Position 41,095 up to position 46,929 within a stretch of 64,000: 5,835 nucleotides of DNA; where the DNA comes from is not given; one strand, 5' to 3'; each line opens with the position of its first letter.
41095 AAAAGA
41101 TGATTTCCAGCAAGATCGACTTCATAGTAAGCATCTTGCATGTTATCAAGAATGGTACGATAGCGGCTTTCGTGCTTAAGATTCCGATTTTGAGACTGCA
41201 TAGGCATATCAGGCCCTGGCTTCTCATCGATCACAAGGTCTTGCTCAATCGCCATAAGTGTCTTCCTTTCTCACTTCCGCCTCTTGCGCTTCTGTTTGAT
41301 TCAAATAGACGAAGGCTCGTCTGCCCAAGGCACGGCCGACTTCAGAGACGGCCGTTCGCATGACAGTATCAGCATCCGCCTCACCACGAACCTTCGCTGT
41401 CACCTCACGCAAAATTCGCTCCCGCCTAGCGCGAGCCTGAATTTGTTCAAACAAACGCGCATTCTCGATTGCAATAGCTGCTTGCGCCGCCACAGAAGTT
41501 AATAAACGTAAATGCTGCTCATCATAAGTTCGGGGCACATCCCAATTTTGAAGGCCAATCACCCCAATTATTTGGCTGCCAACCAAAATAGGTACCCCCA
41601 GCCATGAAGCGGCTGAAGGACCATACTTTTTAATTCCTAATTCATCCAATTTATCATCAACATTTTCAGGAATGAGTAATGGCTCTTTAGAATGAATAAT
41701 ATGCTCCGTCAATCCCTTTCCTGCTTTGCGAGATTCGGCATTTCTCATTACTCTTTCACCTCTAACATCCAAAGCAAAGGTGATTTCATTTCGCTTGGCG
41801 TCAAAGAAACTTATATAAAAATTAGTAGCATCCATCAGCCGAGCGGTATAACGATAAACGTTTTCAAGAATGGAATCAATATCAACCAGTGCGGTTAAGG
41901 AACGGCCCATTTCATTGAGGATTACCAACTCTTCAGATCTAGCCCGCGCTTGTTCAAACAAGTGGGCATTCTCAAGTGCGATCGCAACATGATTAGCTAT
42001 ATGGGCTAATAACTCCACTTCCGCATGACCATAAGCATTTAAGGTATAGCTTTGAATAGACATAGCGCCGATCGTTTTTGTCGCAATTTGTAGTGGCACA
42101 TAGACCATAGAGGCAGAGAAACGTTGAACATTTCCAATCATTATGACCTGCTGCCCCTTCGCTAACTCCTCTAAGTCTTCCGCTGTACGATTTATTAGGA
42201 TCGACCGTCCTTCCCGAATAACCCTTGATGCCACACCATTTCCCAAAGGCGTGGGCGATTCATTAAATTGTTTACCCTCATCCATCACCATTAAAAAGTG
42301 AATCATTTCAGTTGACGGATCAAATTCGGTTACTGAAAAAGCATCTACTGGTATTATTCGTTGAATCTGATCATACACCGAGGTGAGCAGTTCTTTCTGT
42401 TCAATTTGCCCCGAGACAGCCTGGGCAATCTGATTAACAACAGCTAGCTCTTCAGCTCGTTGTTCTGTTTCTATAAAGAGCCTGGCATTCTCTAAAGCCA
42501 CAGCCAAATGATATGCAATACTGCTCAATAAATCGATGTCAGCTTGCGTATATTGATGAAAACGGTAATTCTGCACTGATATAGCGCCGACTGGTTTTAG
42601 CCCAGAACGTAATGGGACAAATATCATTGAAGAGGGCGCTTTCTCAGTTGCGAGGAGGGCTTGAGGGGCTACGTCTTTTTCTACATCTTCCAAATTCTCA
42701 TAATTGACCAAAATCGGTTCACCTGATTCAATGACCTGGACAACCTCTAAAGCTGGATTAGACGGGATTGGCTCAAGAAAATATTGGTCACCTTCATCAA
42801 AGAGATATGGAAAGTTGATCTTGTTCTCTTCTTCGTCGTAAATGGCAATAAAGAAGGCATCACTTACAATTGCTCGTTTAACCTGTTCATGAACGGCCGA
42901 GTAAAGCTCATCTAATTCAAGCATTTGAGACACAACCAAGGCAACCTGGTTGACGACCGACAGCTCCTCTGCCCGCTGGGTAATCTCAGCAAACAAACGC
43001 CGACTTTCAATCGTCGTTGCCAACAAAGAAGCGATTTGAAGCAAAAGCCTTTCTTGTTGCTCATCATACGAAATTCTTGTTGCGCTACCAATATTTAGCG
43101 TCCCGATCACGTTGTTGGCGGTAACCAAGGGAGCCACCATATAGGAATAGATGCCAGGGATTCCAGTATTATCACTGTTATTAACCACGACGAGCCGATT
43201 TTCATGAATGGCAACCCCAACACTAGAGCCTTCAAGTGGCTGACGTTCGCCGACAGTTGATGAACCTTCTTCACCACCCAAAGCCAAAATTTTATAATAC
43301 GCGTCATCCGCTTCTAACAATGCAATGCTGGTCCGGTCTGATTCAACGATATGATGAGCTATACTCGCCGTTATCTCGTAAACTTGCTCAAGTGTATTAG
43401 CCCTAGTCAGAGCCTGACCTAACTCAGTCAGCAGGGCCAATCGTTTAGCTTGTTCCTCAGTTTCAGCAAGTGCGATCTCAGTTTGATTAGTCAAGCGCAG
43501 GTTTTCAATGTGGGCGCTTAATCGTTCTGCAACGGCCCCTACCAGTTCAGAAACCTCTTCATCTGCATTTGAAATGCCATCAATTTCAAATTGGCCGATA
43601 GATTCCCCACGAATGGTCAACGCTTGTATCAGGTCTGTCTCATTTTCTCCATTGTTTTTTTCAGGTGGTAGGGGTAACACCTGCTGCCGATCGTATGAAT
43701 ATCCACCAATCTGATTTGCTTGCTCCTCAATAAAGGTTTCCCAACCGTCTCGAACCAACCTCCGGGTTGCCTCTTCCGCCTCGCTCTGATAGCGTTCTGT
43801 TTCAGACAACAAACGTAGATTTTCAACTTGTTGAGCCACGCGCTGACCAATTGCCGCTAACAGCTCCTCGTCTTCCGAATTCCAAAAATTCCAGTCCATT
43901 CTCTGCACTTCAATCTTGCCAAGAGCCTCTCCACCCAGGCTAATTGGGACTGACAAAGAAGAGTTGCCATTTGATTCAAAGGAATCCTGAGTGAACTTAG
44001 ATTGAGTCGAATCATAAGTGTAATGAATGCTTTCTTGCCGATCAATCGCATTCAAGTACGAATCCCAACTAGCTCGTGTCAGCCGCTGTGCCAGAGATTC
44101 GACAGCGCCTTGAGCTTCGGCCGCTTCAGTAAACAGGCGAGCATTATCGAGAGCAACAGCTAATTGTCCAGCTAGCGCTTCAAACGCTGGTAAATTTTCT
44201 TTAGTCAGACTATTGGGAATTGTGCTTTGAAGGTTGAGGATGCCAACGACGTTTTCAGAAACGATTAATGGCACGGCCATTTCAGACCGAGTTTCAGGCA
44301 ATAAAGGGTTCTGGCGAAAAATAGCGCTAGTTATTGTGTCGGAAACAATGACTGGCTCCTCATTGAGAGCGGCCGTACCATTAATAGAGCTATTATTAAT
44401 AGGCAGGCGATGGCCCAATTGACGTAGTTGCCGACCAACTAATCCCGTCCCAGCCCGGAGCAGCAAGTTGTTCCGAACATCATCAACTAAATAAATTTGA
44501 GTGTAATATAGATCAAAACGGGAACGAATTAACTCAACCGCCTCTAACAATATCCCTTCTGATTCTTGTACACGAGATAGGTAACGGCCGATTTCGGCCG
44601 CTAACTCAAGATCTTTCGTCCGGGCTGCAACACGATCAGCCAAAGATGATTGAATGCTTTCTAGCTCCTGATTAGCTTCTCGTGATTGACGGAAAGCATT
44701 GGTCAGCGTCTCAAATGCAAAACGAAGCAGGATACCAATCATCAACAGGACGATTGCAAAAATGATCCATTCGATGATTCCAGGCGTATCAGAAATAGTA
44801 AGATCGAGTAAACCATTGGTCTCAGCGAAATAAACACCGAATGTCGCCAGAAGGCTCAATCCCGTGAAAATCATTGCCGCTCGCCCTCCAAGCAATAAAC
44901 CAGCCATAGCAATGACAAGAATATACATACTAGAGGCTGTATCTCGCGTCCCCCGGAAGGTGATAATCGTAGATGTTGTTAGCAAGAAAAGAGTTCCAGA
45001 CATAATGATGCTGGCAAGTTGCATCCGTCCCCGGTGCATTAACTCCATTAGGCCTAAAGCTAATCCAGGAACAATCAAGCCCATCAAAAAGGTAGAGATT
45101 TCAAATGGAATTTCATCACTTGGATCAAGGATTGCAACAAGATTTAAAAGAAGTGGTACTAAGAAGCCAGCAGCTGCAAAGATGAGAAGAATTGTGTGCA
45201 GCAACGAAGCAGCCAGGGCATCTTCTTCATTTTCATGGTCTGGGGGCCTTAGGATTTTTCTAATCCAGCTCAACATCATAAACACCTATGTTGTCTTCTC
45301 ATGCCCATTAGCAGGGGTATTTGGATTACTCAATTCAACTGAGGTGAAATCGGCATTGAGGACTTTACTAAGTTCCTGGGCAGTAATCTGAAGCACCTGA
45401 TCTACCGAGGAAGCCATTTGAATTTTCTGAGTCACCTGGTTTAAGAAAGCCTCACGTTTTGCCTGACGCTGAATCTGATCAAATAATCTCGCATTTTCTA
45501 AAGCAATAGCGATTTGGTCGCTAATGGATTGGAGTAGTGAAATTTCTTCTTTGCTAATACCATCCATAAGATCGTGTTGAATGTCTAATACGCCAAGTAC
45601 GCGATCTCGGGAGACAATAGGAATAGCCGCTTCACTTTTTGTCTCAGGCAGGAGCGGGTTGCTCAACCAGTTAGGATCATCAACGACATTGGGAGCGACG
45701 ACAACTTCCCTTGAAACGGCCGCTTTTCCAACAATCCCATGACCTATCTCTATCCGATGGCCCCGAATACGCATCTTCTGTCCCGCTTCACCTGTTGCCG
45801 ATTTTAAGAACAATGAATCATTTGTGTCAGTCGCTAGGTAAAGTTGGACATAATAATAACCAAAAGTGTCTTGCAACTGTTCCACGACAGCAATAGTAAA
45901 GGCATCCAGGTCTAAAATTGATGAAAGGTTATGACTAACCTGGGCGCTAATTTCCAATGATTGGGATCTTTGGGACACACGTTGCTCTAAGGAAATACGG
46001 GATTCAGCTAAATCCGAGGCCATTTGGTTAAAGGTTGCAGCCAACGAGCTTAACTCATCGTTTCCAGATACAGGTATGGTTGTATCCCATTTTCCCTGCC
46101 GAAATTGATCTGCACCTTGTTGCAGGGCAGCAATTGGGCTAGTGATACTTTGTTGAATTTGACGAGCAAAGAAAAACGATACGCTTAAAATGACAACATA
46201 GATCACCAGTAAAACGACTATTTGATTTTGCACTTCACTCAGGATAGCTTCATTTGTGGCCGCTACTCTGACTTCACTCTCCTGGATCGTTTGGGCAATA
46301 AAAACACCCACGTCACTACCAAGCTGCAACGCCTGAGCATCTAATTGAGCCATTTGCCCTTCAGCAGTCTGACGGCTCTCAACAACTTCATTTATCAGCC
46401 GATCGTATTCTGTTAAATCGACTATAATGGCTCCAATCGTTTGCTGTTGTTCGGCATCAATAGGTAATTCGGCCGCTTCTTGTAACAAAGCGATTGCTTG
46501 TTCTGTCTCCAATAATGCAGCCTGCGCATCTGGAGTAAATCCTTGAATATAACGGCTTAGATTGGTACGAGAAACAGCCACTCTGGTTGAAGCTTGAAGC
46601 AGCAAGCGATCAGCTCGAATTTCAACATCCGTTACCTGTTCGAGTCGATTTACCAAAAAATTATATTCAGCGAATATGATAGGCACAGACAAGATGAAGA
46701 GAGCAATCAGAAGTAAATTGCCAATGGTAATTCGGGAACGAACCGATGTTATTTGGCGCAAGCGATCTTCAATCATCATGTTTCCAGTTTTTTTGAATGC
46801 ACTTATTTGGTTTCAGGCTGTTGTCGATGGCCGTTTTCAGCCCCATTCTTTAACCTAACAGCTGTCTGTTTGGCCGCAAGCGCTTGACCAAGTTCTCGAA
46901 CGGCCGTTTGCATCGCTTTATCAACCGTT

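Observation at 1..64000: Hyper-abundant palindrome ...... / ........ across the whole window (HIP-like element)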

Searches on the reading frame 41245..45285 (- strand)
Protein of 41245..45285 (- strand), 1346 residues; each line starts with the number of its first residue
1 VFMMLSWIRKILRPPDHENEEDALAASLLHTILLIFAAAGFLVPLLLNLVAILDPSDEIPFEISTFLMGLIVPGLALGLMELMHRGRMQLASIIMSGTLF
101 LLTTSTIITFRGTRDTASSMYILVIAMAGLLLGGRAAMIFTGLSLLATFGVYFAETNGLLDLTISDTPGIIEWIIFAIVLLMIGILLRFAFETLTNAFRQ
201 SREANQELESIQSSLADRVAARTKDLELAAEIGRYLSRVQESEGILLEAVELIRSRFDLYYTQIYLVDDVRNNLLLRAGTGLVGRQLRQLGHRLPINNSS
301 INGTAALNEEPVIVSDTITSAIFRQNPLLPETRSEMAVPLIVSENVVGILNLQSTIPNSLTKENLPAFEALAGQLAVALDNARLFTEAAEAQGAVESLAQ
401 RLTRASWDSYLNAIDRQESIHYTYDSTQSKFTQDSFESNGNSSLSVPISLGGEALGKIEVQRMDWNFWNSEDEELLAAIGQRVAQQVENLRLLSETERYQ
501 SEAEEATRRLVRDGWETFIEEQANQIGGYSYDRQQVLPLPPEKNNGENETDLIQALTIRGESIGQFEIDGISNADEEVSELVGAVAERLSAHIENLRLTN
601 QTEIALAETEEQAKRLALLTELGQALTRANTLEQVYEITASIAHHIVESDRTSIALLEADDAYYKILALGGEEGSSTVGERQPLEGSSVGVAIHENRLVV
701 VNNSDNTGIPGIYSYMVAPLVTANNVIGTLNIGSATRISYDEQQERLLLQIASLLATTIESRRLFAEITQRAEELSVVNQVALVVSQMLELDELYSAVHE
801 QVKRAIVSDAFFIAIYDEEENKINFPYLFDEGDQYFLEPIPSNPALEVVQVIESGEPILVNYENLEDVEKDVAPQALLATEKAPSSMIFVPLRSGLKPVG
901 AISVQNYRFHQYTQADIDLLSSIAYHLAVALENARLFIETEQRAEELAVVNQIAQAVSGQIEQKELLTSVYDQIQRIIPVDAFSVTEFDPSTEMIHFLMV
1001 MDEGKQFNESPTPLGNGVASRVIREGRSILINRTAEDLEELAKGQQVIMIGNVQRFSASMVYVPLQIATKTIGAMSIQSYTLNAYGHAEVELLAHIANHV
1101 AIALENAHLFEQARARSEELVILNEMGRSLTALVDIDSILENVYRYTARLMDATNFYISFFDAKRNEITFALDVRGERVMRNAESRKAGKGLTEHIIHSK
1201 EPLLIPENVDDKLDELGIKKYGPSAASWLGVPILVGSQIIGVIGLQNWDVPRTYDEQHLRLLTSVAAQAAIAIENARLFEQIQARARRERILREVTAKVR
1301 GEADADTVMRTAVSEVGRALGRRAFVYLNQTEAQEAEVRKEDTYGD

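Call 6: search_protein_families(library=ncbifam, proteins=[window:41245-45285:-])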
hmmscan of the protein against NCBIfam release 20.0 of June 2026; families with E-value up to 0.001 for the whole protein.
window:41245-45285:- (1346 aa): 7 families
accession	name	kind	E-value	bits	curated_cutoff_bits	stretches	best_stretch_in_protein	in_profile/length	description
TIGR01817.1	nifA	equivalog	2.3e-33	115.8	528.85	3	1119-1299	3-182/534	nif-specific transcriptional activator NifA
NF011958.0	PRK15429.1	equivalog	1.1e-23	83.7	830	3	714-947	119-360/692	formate hydrogenlyase transcriptional activator FlhA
NF047786.1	his_kin_MadS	equivalog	5.7e-20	71.8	500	4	1036-1119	108-189/434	MadS family sensor histidine kinase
NF041606.1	dguan_cyc_DgcA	equivalog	1.2e-11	44.1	370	0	1123-1281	17-177/340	diguanylate cyclase DgcA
NF003451.0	PRK05022.1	equivalog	6.3e-11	41.7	476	0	1229-1298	116-184/512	nitric oxide reductase transcriptional regulator NorR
NF053781.1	cdiGMPphdstlr2612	equivalog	3.3e-10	38.3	1600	0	1226-1296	381-455/1268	Tlr1612 family c-di-GMP phosphodiesterase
NF038230.1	Regu_Geo_Pelo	equivalog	9.2e-10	37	1200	1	291-363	426-500/935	GPMC system transcriptional regulator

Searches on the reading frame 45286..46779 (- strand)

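Call 67: search_protein_families(library=pfam, proteins=[window:45286-46779:-], max_evalue=0.0001)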
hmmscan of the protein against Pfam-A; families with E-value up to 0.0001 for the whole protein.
window:45286-46779:- (497 aa): 4 families
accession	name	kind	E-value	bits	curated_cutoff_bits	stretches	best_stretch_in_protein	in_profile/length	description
PF01590.32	GAF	-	2.6e-18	67.3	22.4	1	290-427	1-133/133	GAF domain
PF13185.12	GAF_2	-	1.4e-16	61.3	28.6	1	290-428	3-136/136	GAF domain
PF00672.30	HAMP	-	1.1e-11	45.3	25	1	211-257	5-51/53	HAMP domain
PF13492.12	GAF_3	-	3.1e-09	37.8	27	1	298-429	9-129/129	GAF domain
